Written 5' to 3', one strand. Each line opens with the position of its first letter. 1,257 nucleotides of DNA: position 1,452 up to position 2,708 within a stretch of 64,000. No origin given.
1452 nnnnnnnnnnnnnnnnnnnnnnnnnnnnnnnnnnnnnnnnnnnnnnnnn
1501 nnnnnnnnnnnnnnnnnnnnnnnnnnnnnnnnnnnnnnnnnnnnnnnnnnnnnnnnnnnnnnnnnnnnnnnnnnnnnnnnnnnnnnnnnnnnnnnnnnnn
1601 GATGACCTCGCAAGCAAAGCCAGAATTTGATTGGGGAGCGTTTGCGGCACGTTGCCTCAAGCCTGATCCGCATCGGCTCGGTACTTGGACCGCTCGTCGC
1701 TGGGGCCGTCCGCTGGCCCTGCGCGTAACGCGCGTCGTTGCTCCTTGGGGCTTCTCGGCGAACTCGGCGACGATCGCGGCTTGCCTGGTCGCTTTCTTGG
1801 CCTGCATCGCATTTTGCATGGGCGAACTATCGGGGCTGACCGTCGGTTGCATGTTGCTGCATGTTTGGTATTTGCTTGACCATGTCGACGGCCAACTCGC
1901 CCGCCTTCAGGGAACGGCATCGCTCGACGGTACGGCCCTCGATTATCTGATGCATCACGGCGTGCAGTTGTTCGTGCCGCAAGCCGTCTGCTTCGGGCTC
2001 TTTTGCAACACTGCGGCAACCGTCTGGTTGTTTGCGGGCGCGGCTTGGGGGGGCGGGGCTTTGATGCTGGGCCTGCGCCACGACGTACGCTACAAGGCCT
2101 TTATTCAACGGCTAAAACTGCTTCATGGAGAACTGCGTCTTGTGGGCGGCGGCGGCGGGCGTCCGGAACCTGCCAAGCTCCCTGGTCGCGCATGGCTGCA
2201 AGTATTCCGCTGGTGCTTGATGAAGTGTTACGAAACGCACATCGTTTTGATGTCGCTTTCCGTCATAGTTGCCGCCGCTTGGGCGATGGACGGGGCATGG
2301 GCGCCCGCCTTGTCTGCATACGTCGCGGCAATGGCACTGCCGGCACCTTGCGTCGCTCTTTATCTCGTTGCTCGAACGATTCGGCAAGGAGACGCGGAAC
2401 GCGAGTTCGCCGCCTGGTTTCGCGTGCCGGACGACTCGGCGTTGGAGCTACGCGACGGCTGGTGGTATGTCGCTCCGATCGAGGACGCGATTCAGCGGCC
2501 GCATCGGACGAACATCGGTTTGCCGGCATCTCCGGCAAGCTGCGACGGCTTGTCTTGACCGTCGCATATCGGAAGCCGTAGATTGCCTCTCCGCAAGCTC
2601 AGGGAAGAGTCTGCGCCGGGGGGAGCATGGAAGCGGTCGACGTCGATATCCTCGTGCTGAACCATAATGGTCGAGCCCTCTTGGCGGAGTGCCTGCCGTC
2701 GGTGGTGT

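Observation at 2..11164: Translationally coupled envelope-glycan operon built around CDP-alcohol phosphotransferase chemistry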

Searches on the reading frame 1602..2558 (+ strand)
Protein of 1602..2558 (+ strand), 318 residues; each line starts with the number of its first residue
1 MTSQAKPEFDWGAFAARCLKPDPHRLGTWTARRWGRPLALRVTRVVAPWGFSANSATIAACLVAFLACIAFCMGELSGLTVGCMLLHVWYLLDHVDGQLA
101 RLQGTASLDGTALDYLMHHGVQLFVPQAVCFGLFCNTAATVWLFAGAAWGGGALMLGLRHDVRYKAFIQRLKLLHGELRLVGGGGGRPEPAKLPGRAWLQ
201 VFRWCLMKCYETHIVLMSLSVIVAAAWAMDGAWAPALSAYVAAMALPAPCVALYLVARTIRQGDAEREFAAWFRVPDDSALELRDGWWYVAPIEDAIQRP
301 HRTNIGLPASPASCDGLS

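Call 5: search_protein_families(library=pfam, proteins=[window:1602-2558:+], max_evalue=0.01)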
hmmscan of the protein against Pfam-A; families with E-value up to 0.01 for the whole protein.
window:1602-2558:+ (318 aa): 1 family
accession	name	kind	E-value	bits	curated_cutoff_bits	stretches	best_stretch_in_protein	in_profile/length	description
PF01066.26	CDP-OH_P_transf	-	0.00044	21.1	22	1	54-142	5-87/152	CDP-alcohol phosphatidyltransferase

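Call 6: search_protein_families(library=ncbifam, proteins=[window:1602-2558:+], max_evalue=0.01)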
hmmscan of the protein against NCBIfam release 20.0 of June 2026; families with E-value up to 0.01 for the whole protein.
window:1602-2558:+ (318 aa): 5 families
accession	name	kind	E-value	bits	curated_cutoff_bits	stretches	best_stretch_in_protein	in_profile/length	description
NF040950.1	archin_ph_syn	equivalog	6.3e-11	42.5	180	1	42-140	15-111/191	archaetidylinositol phosphate synthase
NF045883.1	PIPSynth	equivalog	1.6e-05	24.7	170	1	42-116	14-86/197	phosphatidylinositol phosphate synthase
NF041135.1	IPPtranDIPPsyn_Thcocales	equivalog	0.0039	16.2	580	1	33-146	233-340/419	bifunctional L-myo-inositol-1-phosphate cytidylyltransferase/CDP-L-myo-inositol myo-inositolphosphotransferase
NF052561.1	PIPSynBT1523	equivalog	0.0068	16.1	350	0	58-146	39-127/232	hypothetical protein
TIGR00473.1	pssA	equivalog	0.007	16.5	107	0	63-116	7-57/153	CDP-diacylglycerol--serine O-phosphatidyltransferase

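Call 20: search_solved_structures(query=window:1602-2555:+, max_evalue=1)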
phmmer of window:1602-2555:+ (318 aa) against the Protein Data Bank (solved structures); distinct sequences matched with E-value up to 1: 6.
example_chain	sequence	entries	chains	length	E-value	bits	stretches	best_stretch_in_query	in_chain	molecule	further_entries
4o6m_A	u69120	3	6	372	5.1e-06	29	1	25-161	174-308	AF2299, a CDP-alcohol phosphotransferase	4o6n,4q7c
5d92_D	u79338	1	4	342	0.0096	18.2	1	37-116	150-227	AF2299 protein,Phosphatidylinositol synthase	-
5d91_A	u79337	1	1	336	0.017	17.4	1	38-116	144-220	AF2299 protein,Phosphatidylinositol synthase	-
1hzd_A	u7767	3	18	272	0.12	14.6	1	139-255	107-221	AU-BINDING PROTEIN/ENOYL-COA HYDRATASE | Methylglutaconyl-CoA hydratase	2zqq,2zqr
5jbw_A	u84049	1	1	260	0.27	13.4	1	144-197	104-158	3-hydroxybutyryl-CoA dehydratase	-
5jbx_A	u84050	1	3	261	0.27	13.4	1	144-197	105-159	3-hydroxybutyryl-CoA dehydratase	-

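Call 61: search_protein_representatives(protein=window:1602-2555:+)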
Query: 318 residues. Proteins with E-value up to 0.001 (for the whole library): 1426; up to 1e-10: 167; up to 1e-30: 43. The best 150 are listed.
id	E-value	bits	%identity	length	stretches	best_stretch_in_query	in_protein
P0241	6.7e-91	321.2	54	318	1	2-291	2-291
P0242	6.9e-76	271.9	50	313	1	7-299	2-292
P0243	3.2e-72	259.8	48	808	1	2-299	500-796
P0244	2.0e-69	250.6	46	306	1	10-296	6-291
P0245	1.1e-68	248.2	47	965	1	9-291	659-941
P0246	5.7e-62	226.1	47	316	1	10-302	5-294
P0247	2.4e-61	224.0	48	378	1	7-289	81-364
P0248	3.9e-60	220.1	60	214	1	15-198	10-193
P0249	6.5e-59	216.1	59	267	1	15-191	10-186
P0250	6.2e-58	212.9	39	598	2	14-278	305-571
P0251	1.7e-57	211.4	45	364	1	13-280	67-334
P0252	2.1e-57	211.1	43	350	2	10-195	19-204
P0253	3.1e-56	207.3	46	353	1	10-290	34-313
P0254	1.1e-55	205.5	46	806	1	14-292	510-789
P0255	2.4e-55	204.3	44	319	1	10-275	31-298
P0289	1.6e-27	112.9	33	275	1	17-269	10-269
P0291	4.6e-27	111.4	35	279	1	14-278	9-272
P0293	1.4e-26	109.8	35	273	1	14-275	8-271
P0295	5.1e-25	104.6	35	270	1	17-233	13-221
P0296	2.0e-24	102.7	32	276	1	18-253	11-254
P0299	8.7e-23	97.3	34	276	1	16-171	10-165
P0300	3.1e-22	95.5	30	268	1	17-275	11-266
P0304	1.2e-21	93.5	30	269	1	19-219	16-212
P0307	1.9e-21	92.9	29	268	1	19-274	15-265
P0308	2.5e-21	92.5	33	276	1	18-223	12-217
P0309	3.1e-21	92.2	31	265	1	17-223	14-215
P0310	5.8e-21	91.3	33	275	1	17-277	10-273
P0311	1.6e-20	89.9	28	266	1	17-255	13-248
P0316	1.8e-19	86.4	27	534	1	16-275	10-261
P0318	2.6e-19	85.8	31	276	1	16-262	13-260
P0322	4.3e-19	85.1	32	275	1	17-274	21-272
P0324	6.9e-19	84.5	28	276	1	15-272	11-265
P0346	1.8e-15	73.2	26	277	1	16-232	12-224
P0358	5.3e-14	68.4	23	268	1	25-195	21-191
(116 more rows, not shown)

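Call 64: list_cluster_members(proteins=[P0289, P0296, P0300, P0307, P0311, P0316, P0324, P0346, P0358, P0243])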
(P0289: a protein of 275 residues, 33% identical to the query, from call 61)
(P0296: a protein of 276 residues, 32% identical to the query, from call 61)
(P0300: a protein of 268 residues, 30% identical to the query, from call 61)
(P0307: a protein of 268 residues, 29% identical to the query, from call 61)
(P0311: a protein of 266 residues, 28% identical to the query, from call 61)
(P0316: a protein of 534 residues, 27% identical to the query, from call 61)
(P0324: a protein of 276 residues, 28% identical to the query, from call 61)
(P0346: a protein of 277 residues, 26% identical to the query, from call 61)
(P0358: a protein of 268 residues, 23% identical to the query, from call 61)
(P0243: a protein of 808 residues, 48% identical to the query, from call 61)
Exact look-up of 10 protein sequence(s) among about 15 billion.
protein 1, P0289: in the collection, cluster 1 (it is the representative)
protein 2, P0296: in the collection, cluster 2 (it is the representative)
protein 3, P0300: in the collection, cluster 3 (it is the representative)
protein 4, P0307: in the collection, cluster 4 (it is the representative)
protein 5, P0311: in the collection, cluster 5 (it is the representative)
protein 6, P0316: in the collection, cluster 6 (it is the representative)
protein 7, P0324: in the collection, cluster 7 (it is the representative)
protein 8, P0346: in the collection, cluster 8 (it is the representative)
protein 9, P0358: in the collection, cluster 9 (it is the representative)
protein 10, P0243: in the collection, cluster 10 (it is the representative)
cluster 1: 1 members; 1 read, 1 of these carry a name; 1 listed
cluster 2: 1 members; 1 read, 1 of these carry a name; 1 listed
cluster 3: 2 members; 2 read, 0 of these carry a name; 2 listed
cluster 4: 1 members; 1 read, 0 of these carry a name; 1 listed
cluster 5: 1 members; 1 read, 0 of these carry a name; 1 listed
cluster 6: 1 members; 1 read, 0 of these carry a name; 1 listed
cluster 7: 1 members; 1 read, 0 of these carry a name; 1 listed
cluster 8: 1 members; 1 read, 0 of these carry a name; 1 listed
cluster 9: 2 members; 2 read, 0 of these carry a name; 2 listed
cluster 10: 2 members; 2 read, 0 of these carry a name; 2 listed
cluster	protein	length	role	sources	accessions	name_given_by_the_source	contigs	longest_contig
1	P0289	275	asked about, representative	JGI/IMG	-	hypothetical protein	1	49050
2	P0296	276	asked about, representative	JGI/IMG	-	hypothetical protein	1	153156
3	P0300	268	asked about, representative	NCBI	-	-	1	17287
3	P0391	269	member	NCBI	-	-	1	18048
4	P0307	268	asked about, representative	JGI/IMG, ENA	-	-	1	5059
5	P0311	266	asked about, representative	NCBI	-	-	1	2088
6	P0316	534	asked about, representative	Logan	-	-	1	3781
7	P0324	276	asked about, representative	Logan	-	-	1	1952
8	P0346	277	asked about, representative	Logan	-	-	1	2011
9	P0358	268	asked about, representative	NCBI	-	-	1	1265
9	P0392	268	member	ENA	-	-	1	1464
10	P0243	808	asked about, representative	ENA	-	-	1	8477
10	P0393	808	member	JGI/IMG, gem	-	-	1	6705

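Call 65: find_encoding_contigs(protein=P0296, flank=8000, max_places=1)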
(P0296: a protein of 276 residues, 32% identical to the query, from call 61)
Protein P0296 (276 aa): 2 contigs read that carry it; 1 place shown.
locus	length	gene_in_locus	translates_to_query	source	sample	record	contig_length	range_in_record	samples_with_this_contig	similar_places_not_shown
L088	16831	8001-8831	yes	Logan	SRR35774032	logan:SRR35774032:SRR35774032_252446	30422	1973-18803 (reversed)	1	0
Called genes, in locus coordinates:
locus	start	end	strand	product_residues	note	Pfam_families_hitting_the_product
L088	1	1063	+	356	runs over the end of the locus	PF03102:NeuB, PF08666:SAF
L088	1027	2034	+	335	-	PF01073:3Beta_HSD, PF01370:Epimerase, PF02719:Polysacc_synt_2, PF04321:RmlD_sub_bind, PF05368:NmrA, PF07993:NAD_binding_4 (faint), PF16363:GDP_Man_Dehyd, PF13460:NAD_binding_10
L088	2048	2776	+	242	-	PF25084:LbH_EIF2B (faint), PF25087:GMPPB_C (faint), PF00132:Hexapep, PF14602:Hexapep_2 (weak)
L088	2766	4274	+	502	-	PF13440:Polysacc_synt_3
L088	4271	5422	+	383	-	PF01041:DegT_DnrJ_EryC1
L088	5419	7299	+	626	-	PF04464:Glyphos_transf, PF05159:Capsule_synth (weak)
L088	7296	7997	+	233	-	PF02348:CTP_transf_3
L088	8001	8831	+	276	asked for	PF01066:CDP-OH_P_transf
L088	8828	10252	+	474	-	-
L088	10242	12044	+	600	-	PF13231:PMT_2 (weak)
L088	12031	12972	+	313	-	PF00535:Glycos_transf_2, PF13641:Glyco_tranf_2_3, PF13632:Glyco_trans_2_3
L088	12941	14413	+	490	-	PF00535:Glycos_transf_2, PF03848:TehB (faint), PF13489:Methyltransf_23, PF08241:Methyltransf_11, PF08242:Methyltransf_12, PF13649:Methyltransf_25, PF13847:Methyltransf_31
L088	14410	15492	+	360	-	PF13439:Glyco_transf_4, PF13579:Glyco_trans_4_4 (weak), PF20706:GT4-conflict, PF00534:Glycos_transf_1, PF13692:Glyco_trans_1_4, PF13524:Glyco_trans_1_2 (weak)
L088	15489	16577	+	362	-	PF02350:Epimerase_2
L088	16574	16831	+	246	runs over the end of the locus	PF00535:Glycos_transf_2, PF13641:Glyco_tranf_2_3 (weak)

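Call 66: find_encoding_contigs(protein=P0289, flank=8000, max_places=1)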
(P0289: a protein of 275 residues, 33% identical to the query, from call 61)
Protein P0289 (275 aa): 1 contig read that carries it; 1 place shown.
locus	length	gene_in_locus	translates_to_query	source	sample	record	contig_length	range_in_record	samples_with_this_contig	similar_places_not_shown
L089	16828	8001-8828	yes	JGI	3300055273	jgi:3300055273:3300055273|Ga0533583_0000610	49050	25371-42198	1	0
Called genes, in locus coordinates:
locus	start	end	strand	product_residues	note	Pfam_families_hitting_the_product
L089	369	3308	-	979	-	PF23500:DUF7133, PF13646:HEAT_2 (faint), PF00034:Cytochrom_C, PF13442:Cytochrome_CBB3 (faint)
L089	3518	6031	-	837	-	PF09586:YfhO (faint)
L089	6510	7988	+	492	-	-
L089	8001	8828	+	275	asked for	PF01066:CDP-OH_P_transf (weak)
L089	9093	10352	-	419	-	-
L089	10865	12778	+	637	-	PF05580:Peptidase_S55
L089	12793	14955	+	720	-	PF07494:Reg_prop (faint), PF24684:Vgb_lyase (faint), PF19077:Big_13 (faint)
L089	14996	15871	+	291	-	PF04909:Amidohydro_2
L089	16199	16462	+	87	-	-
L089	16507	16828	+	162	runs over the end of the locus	-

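Call 68: search_protein_families(library=pfam, proteins=[L088:5419-7296:+, L088:8828-10249:+, L088:10242-12041:+, L088:8001-8828:+, L089:6510-7985:+, L088:7296-7994:+, L088:12031-12969:+], max_evalue=0.01)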
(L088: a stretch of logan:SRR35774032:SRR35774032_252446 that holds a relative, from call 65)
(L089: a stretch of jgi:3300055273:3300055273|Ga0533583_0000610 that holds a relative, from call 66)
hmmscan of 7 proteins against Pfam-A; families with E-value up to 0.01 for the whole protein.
L088:5419-7296:+ (626 aa): 4 families
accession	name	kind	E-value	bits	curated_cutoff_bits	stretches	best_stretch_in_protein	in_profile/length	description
PF04464.20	Glyphos_transf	-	4.1e-08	33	22.1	1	392-618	155-365/367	CDP-Glycerol:Poly(glycerophosphate) glycerophosphotransferase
PF05159.20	Capsule_synth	-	3.4e-07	30.5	20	1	470-547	179-261/310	Capsule polysaccharide biosynthesis protein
PF02350.25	Epimerase_2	-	0.00089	18.6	30.6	1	381-547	131-284/347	UDP-N-acetylglucosamine 2-epimerase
PF00534.26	Glycos_transf_1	-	0.0035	17.3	26.4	1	455-587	24-162/172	Glycosyl transferases group 1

L088:8828-10249:+ (474 aa): 1 family
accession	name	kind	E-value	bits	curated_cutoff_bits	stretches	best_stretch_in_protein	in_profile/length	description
PF13231.12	PMT_2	-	0.00016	22.3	26.1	1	69-213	4-146/160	Dolichyl-phosphate-mannose-protein mannosyltransferase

L088:10242-12041:+ (600 aa): 2 families
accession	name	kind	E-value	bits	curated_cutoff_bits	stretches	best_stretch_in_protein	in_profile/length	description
PF13231.12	PMT_2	-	4.9e-06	27.3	26.1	1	204-315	50-160/160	Dolichyl-phosphate-mannose-protein mannosyltransferase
PF02366.24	PMT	-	4.7e-05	23.5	22.7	1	173-313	81-231/245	Dolichyl-phosphate-mannose-protein mannosyltransferase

L088:8001-8828:+ (276 aa): 1 family
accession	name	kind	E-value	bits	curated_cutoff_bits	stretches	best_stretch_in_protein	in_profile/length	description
PF01066.26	CDP-OH_P_transf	-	1.2e-07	32.7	22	1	45-166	3-119/152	CDP-alcohol phosphatidyltransferase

L089:6510-7985:+ (492 aa): 1 family
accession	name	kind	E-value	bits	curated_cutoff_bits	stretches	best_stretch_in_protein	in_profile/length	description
PF13440.11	Polysacc_synt_3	-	7.8e-12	45.5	23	1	84-327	43-284/293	Polysaccharide biosynthesis protein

L088:7296-7994:+ (233 aa): 2 families
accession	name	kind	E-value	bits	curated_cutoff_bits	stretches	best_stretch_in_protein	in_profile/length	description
PF02348.25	CTP_transf_3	-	6.5e-19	69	22.6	1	3-77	2-76/217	Cytidylyltransferase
PF12804.13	NTP_transf_3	-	7e-05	23.5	27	1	9-70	7-68/160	MobA-like NTP transferase domain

L088:12031-12969:+ (313 aa): 5 families
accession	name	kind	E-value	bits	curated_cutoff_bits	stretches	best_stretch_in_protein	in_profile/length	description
PF00535.33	Glycos_transf_2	-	1.8e-14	54.5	23.3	1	6-174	2-165/168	Glycosyl transferase family 2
PF13641.12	Glyco_tranf_2_3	-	2.4e-12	47.8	27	1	4-226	3-223/230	Glycosyltransferase like family 2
PF13632.12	Glyco_trans_2_3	-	1.6e-09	38.3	27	1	85-257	2-170/198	Glycosyl transferase family group 2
PF10111.15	Glyco_tranf_2_2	-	0.0016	18.4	27.3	1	169-224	171-226/276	Glycosyltransferase like family 2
PF02709.20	Glyco_transf_7C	-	0.0051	16.9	23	1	160-209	18-67/78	N-terminal domain of galactosyltransferase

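Call 72: search_protein_families(library=ncbifam, proteins=[L088:7296-7994:+, L088:5419-7296:+, L088:8001-8828:+], max_evalue=0.001)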
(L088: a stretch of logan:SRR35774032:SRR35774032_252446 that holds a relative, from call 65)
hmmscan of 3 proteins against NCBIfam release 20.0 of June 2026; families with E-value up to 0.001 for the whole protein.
L088:7296-7994:+ (233 aa): 6 families
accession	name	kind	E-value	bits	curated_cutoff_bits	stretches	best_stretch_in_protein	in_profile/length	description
TIGR03584.1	PseF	equivalog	3e-41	141.5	205.7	1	2-229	1-221/222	pseudaminic acid cytidylyltransferase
NF009905.0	PRK13368.1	subfamily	2.5e-12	46.7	255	1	2-64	4-66/243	3-deoxy-manno-octulosonate cytidylyltransferase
NF003952.0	PRK05450.1-5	subfamily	1.5e-11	43.9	193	1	2-64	4-66/250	3-deoxy-manno-octulosonate cytidylyltransferase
NF003948.0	PRK05450.1-1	equivalog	9.3e-08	31.6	281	1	2-63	7-67/248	3-deoxy-manno-octulosonate cytidylyltransferase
NF003950.0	PRK05450.1-3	subfamily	1.5e-07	31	234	1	3-64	5-66/248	3-deoxy-manno-octulosonate cytidylyltransferase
TIGR00466.1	kdsB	equivalog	5.8e-07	29.2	155.2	1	4-64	6-65/241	3-deoxy-manno-octulosonate cytidylyltransferase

L088:5419-7296:+ (626 aa): 2 families
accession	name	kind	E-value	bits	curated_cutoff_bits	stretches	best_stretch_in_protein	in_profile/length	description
TIGR04396.2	surf_polysacc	subfamily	1.7e-12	47.3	125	1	457-622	203-363/427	surface carbohydrate biosynthesis protein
NF046086.1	BFO_1060_trans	domain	1.6e-11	43.9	200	1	376-621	108-363/365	BFO_1060 family glycosyltransferase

L088:8001-8828:+ (276 aa): 4 families
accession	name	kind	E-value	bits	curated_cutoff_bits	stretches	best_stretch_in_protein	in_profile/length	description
NF040950.1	archin_ph_syn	equivalog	1.9e-11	44.2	180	1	25-129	5-107/191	archaetidylinositol phosphate synthase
NF045883.1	PIPSynth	equivalog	3.1e-11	43.3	170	1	23-134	2-111/197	phosphatidylinositol phosphate synthase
NF041135.1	IPPtranDIPPsyn_Thcocales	equivalog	3.8e-11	42.6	580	1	3-145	209-346/419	bifunctional L-myo-inositol-1-phosphate cytidylyltransferase/CDP-L-myo-inositol myo-inositolphosphotransferase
NF052561.1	PIPSynBT1523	equivalog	2.9e-05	23.9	350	1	33-117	14-105/232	hypothetical protein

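Call 77: find_encoding_contigs(protein=P0300, flank=8000, max_places=1)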
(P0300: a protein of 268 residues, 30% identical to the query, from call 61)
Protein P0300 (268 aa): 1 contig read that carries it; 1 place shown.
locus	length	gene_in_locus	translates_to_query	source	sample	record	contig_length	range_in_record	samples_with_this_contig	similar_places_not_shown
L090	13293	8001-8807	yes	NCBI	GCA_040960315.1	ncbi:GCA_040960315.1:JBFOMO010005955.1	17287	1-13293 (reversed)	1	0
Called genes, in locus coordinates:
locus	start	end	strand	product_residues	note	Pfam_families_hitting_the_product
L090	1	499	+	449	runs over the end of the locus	PF01075:Glyco_transf_9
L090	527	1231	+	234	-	PF13641:Glyco_tranf_2_3, PF00535:Glycos_transf_2, PF10111:Glyco_tranf_2_2 (weak)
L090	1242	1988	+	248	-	PF00535:Glycos_transf_2, PF13641:Glyco_tranf_2_3 (weak)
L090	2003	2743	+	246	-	PF01209:Ubie_methyltran, PF13489:Methyltransf_23, PF13847:Methyltransf_31, PF08241:Methyltransf_11, PF08242:Methyltransf_12, PF13649:Methyltransf_25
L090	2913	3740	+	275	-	PF03102:NeuB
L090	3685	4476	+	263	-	PF02348:CTP_transf_3, PF12804:NTP_transf_3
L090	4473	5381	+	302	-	PF00534:Glycos_transf_1 (faint)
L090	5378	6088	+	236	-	PF13302:Acetyltransf_3 (weak), PF00583:Acetyltransf_1, PF13673:Acetyltransf_10, PF13508:Acetyltransf_7, PF08445:FR47 (weak)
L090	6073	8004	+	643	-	PF02350:Epimerase_2, PF04464:Glyphos_transf, PF00534:Glycos_transf_1 (weak)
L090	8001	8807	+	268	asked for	-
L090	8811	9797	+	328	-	PF01408:GFO_IDH_MocA, PF02894:GFO_IDH_MocA_C, PF22725:GFO_IDH_MocA_C3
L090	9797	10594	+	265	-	PF00106:adh_short, PF08659:KR, PF13561:adh_short_C2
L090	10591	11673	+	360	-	PF13579:Glyco_trans_4_4 (weak), PF02350:Epimerase_2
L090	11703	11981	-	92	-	PF12844:HTH_19 (weak), PF13560:HTH_31, PF01381:HTH_3, PF13413:HTH_25 (weak)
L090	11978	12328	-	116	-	PF05973:Gp49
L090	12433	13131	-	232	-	PF01027:Bax1-I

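Call 78: list_cluster_members(proteins=[P0291, P0293, P0295, P0299, P0304, P0308, P0309, P0310, P0318, P0322])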
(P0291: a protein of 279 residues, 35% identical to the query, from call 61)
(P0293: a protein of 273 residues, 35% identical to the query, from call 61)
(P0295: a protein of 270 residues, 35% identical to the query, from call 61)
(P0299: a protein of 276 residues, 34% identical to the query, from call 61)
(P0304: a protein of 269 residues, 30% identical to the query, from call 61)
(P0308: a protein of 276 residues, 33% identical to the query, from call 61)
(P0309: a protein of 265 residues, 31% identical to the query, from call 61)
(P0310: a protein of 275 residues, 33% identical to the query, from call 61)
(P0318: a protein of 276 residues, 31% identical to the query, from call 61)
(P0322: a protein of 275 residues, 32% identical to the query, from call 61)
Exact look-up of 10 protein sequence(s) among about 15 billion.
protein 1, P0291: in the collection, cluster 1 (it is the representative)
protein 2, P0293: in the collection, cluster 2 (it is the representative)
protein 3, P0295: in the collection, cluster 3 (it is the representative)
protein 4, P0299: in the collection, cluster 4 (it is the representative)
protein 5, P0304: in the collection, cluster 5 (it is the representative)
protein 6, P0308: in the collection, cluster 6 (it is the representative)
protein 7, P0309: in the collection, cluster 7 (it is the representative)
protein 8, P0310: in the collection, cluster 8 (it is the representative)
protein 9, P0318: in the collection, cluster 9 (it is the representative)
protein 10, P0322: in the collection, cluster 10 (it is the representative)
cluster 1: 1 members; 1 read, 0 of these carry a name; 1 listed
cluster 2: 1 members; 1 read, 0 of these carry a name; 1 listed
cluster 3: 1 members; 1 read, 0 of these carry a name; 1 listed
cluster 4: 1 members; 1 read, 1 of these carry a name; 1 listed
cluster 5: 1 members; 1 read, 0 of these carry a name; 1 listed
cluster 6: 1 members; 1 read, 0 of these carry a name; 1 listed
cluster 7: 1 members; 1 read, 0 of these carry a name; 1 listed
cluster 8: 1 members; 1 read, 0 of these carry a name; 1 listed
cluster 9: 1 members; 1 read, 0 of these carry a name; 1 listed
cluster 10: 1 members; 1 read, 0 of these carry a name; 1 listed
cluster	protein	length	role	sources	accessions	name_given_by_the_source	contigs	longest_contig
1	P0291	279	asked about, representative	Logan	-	-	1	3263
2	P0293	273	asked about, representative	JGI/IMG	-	-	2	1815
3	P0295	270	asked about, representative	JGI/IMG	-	-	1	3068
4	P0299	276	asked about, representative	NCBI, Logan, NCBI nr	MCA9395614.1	MAG: CDP-alcohol phosphatidyltransferase family protein [Candidatus Omnitrophica ... | CDP-alcohol phosphatidyltransferase family protein [Candidatus Omnitrophota bacterium]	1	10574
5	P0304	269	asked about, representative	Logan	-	-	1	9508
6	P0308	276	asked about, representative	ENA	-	-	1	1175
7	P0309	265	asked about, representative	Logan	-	-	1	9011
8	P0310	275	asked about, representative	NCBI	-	-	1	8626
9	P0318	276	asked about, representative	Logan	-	-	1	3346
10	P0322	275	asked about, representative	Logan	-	-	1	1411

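Call 81: find_encoding_contigs(protein=P0299, flank=8000, max_places=1)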
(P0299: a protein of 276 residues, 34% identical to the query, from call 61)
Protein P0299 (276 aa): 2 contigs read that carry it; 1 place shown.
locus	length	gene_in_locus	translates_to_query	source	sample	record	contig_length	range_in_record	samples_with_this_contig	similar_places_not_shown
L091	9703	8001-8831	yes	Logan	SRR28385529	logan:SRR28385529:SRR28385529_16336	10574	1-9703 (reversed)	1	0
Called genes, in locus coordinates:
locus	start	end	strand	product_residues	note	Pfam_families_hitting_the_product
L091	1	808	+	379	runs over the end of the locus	PF02350:Epimerase_2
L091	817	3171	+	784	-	PF09586:YfhO (weak)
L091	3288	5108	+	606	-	-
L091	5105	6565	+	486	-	-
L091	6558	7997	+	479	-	PF13440:Polysacc_synt_3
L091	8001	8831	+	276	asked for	PF01066:CDP-OH_P_transf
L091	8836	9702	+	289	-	?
